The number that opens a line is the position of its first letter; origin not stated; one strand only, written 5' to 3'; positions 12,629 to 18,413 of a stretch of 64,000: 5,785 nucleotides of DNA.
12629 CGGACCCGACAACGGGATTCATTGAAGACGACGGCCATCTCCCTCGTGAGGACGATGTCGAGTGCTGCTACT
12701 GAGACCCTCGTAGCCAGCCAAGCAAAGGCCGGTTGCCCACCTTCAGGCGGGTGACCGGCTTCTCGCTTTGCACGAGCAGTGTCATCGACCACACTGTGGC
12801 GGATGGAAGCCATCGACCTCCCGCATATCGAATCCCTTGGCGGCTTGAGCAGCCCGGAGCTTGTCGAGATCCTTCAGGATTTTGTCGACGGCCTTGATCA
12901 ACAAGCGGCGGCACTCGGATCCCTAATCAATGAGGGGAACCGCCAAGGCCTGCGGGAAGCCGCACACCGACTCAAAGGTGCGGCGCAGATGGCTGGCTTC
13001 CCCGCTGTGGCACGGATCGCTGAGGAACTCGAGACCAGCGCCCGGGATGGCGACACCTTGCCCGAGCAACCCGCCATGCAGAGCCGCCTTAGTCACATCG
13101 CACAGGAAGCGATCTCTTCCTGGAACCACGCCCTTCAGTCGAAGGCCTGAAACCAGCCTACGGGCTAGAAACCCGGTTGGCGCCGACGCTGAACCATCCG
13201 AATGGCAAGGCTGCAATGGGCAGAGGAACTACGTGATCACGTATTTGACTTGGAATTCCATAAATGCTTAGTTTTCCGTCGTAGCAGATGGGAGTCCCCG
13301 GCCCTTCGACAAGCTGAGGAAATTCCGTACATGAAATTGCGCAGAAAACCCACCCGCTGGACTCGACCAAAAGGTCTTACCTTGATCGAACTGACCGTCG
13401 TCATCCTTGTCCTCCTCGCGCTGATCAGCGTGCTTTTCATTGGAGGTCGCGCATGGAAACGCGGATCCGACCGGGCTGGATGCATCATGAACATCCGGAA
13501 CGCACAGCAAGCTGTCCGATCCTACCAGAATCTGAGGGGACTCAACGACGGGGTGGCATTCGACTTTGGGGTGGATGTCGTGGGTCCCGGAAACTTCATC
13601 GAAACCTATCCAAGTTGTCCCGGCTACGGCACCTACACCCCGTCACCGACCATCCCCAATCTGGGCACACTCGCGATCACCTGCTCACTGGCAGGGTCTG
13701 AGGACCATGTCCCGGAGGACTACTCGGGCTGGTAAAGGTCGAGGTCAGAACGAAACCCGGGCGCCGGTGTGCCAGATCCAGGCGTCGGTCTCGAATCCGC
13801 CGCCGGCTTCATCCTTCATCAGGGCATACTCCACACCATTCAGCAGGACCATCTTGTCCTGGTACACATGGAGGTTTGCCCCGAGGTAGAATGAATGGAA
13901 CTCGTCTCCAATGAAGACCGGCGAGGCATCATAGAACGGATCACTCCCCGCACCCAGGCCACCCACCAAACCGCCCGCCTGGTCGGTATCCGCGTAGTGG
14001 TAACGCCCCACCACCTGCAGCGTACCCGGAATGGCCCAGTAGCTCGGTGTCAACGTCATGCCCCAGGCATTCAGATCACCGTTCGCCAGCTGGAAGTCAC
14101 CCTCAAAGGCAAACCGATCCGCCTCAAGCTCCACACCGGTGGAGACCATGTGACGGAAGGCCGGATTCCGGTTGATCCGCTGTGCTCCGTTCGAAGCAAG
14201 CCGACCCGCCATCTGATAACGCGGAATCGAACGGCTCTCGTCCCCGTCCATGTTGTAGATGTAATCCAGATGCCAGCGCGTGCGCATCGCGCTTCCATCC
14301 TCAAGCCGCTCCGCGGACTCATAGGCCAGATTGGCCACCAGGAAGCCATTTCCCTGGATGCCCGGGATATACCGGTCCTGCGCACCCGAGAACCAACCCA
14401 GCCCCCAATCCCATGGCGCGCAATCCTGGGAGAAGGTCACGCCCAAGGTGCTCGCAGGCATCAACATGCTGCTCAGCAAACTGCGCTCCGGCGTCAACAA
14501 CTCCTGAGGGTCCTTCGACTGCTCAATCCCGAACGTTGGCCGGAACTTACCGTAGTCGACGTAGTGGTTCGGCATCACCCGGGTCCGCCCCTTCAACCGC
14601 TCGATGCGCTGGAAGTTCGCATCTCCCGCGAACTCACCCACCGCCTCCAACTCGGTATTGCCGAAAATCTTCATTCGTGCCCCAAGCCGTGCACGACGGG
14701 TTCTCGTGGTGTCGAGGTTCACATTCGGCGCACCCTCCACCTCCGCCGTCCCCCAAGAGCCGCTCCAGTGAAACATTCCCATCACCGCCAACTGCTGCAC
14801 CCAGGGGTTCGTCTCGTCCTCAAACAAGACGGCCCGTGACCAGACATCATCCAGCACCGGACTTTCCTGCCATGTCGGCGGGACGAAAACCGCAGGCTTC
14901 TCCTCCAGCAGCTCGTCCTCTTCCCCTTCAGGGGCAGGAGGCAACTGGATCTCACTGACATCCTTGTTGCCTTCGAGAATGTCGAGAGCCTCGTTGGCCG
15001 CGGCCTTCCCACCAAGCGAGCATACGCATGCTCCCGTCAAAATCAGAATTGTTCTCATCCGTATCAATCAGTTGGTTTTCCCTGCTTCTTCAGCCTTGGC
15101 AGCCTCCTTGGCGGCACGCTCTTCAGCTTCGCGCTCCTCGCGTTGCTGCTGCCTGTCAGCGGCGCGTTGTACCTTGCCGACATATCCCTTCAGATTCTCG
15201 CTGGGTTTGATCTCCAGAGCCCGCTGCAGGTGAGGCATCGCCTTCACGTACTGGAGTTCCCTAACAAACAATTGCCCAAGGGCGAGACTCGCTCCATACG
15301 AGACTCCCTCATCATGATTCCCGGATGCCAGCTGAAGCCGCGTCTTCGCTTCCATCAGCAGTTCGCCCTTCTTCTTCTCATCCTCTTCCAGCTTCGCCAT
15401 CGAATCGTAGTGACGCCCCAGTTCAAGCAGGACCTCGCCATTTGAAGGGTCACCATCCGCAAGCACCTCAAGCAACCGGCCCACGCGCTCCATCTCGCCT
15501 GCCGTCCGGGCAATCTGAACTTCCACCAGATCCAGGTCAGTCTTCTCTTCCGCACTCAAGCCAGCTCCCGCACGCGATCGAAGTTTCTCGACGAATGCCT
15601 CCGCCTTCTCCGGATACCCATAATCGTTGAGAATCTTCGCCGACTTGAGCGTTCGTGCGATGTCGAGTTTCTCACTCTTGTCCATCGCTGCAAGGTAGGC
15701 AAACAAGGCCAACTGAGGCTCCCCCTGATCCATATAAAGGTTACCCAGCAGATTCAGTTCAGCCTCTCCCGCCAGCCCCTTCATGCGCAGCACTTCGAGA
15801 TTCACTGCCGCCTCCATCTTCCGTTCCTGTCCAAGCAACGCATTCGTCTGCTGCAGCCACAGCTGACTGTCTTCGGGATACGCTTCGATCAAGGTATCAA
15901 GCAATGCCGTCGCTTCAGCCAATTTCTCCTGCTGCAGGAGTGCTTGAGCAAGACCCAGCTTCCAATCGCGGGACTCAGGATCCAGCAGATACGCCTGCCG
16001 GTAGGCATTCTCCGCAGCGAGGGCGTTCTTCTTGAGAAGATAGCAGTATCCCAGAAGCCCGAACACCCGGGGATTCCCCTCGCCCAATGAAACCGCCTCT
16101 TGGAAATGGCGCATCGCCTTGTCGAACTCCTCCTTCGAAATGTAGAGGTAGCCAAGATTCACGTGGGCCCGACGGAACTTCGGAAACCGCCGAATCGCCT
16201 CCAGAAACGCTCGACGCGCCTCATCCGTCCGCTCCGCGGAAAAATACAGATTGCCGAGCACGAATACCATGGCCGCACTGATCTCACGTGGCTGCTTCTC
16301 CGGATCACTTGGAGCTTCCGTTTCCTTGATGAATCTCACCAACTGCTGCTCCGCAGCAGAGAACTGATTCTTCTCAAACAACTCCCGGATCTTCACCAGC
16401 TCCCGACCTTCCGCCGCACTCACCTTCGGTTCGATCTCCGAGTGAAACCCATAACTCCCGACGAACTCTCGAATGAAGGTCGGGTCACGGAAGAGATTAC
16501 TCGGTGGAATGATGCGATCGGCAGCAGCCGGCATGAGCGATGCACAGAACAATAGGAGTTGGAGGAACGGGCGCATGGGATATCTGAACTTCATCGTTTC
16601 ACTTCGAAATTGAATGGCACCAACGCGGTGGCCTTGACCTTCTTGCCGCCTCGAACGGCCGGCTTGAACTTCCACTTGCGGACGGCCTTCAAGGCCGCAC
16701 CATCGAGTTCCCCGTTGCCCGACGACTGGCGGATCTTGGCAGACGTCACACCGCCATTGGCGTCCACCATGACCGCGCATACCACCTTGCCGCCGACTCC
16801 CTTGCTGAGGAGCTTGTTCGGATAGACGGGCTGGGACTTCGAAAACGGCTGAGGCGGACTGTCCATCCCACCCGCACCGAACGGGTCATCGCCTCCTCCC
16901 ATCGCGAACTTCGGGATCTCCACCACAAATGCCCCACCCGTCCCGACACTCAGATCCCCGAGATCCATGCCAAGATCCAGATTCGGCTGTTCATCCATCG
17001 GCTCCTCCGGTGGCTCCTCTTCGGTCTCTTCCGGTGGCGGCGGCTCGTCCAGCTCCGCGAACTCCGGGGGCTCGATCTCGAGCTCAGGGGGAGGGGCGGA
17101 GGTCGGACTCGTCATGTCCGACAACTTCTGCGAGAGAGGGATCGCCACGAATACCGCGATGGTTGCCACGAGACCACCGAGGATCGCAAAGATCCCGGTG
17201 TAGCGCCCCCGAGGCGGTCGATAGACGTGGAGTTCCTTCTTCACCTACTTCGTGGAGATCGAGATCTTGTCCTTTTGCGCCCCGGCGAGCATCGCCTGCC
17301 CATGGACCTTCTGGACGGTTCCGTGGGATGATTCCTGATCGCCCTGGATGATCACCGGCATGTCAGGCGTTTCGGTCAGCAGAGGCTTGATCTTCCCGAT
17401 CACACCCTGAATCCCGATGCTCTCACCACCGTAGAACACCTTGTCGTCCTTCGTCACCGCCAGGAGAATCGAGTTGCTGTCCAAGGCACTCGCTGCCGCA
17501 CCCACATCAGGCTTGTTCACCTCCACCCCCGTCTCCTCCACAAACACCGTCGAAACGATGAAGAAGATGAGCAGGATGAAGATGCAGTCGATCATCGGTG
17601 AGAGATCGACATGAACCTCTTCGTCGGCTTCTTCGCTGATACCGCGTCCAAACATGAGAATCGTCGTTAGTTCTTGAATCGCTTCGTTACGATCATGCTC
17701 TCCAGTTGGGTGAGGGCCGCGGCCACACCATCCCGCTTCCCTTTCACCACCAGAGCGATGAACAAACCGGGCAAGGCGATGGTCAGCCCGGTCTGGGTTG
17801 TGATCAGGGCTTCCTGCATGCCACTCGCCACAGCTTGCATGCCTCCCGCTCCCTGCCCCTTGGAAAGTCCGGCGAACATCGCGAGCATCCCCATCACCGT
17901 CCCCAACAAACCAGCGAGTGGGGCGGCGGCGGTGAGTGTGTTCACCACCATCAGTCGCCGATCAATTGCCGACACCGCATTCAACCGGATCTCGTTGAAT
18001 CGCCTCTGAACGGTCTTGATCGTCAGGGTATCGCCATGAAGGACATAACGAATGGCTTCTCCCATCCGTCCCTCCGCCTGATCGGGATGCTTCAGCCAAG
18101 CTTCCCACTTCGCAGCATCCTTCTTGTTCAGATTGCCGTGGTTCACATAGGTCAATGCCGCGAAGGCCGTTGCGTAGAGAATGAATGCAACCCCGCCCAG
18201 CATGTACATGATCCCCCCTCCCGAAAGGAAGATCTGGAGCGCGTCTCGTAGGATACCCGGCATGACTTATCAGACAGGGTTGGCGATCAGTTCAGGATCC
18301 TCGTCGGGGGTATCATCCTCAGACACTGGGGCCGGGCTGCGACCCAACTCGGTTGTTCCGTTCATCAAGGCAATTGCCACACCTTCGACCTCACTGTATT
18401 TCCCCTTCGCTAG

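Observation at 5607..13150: Self-contained NO-sensing LuxO/LuxU-like phosphorelay: sigma-54 RR - H-NOX - cytoplasmic hybrid HK in one operon, with an orphan Hpt 2.7 kb away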

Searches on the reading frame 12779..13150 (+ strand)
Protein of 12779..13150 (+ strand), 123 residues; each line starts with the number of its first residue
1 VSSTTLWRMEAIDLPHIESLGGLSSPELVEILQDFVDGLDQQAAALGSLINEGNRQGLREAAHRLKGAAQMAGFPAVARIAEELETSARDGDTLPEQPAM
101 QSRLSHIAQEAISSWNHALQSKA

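Call 3: search_protein_families(library=pfam, proteins=[window:12779-13150:+], max_evalue=0.01)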
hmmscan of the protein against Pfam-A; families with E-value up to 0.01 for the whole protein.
window:12779-13150:+ (123 aa): 1 family
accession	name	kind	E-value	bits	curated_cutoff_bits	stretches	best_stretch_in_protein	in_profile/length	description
PF01627.28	Hpt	-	5.6e-16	59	24.6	1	30-106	1-76/84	Hpt domain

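Call 4: search_protein_families(library=ncbifam, proteins=[window:12779-13150:+], max_evalue=0.01)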
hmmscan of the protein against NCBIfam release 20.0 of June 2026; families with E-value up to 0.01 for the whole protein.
window:12779-13150:+ (123 aa): 5 families
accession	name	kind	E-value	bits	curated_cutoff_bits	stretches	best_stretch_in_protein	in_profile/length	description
NF045901.1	HisKinLetSLeg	equivalog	8.5e-08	30.6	1650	1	30-119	815-904/906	two-component system sensor histidine kinase LetS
NF008318.0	PRK11107.1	equivalog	8.7e-06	24.1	890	1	30-97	828-899/920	two-component sensor histidine kinase BarA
NF041948.1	Phrelay_LuxU_Vib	equivalog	0.00038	20.8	140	1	15-109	7-102/110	quorum-sensing phosphorelay protein LuxU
NF008302.0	PRK11091.1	equivalog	0.0051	15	838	1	17-88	671-743/779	aerobic respiration two-component sensor histidine kinase ArcB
TIGR02956.1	TMAO_torS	equivalog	0.0057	14.8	676.5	1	25-113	877-962/967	TMAO reductase system sensor histidine kinase/response regulator TorS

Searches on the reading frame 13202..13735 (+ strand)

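Call 3: search_protein_families(library=pfam, proteins=[window:13202-13735:+], max_evalue=0.01)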
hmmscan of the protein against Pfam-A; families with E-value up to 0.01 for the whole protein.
window:13202-13735:+ (177 aa): 1 family
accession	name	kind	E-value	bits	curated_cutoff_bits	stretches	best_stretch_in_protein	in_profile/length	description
PF07963.17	N_methyl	-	0.00078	19.4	21.2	1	55-79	3-27/27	Prokaryotic N-terminal methylation motif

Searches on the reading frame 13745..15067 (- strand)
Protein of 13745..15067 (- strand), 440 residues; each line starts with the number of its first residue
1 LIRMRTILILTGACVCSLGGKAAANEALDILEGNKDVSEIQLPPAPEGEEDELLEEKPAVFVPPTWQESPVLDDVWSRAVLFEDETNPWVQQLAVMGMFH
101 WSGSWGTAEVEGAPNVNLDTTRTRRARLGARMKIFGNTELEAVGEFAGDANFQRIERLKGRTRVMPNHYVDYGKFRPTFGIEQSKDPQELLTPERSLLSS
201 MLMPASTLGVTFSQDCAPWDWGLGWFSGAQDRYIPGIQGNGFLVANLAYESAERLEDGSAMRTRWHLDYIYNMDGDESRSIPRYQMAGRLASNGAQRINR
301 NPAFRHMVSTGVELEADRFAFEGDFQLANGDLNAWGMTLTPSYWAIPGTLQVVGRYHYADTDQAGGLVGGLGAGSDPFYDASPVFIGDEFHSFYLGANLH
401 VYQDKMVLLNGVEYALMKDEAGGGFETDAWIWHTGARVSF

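Call 3: search_protein_families(library=pfam, proteins=[window:13745-15067:-], max_evalue=0.01)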
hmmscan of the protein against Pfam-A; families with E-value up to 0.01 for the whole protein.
window:13745-15067:- (440 aa): 1 family
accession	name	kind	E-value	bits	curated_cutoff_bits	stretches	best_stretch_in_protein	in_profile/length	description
PF07396.17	Porin_O_P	-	0.0045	16.7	20.9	1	119-230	26-146/370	Phosphate-selective porin O and P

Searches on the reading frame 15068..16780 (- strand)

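Call 25: search_protein_families(library=pfam, proteins=[window:15068-16780:-], max_evalue=0.0001)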
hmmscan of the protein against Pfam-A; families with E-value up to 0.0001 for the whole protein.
window:15068-16780:- (570 aa): 13 families
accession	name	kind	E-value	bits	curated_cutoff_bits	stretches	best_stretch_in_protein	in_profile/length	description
PF07719.23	TPR_2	-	1.5e-22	78.2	27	0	204-234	2-32/34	Tetratricopeptide repeat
PF00515.34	TPR_1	-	3e-22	77.9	27.8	1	204-232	2-30/34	Tetratricopeptide repeat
PF13432.12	TPR_16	-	5.5e-20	71.9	32.7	2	175-237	3-65/65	Tetratricopeptide repeat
PF14559.12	TPR_19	-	1.5e-18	67.3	25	2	250-308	4-62/68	Tetratricopeptide repeat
PF13428.12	TPR_14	-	7.1e-17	60.7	23.5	0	275-310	5-40/44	Tetratricopeptide repeat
PF13181.12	TPR_8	-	4.8e-16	57.9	25.7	0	204-232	2-30/34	Tetratricopeptide repeat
PF13414.12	TPR_11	-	2e-10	40.6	26.8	0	176-213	1-38/42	TPR repeat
PF13424.12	TPR_12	-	9.4e-10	39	30.1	0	204-264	4-72/77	Tetratricopeptide repeat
PF23914.1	TPR_CcmH_CycH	-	2e-08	34.7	42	1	242-325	55-141/158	Cytochrome c-type biogenesis protein H TPR domain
PF13176.12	TPR_7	-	9.6e-08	32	27.9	0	205-236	1-34/36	Tetratricopeptide repeat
PF13374.12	TPR_10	-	1.8e-07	31.4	27.5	0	175-198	8-31/42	Tetratricopeptide repeat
PF13431.12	TPR_17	-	3.5e-07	30.4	24.4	0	191-222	1-32/34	Tetratricopeptide repeat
PF13174.12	TPR_6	-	4.7e-07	30.5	26.3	0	175-201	6-32/33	Tetratricopeptide repeat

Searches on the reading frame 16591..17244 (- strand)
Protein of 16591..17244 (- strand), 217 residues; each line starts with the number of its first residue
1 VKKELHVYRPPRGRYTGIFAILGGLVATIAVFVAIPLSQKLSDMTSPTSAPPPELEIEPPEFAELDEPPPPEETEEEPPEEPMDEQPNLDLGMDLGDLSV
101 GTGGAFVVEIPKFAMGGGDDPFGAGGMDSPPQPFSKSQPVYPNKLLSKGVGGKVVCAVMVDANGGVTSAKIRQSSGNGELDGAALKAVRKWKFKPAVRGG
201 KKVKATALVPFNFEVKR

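Call 85: search_protein_families(library=pfam, proteins=[window:16591-17244:-], max_evalue=0.001)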
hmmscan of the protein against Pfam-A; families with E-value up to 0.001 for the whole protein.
window:16591-17244:- (217 aa): 2 families
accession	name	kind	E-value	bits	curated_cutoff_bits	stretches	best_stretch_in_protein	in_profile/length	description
PF03544.19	TonB_C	-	2e-21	76.7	24.6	1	138-214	2-78/79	Gram-negative bacterial TonB protein C-terminal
PF13103.11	TonB_2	-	1.4e-05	25.5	22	1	151-204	25-78/85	TonB C terminal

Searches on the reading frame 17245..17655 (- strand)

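Call 85: search_protein_families(library=pfam, proteins=[window:17245-17655:-], max_evalue=0.001)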
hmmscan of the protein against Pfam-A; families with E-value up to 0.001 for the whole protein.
window:17245-17655:- (136 aa): 1 family
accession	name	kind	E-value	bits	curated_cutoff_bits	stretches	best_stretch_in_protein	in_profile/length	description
PF02472.21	ExbD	-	2.6e-22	79.7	25.4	1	11-133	3-125/128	Biopolymer transport protein ExbD/TolR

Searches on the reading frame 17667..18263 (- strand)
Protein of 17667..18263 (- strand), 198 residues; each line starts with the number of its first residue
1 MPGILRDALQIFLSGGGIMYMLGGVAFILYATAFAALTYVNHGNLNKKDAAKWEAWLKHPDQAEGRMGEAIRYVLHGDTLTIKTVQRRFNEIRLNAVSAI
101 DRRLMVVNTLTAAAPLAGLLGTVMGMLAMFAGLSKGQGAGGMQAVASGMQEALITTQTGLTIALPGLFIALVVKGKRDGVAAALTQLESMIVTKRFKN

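Call 85: search_protein_families(library=pfam, proteins=[window:17667-18263:-], max_evalue=0.001)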
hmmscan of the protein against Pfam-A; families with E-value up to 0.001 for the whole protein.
window:17667-18263:- (198 aa): 1 family
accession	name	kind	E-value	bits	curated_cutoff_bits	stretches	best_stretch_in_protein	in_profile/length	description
PF01618.21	MotA_ExbB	-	4e-19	69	22.9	1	83-180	25-121/127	MotA/TolQ/ExbB proton channel family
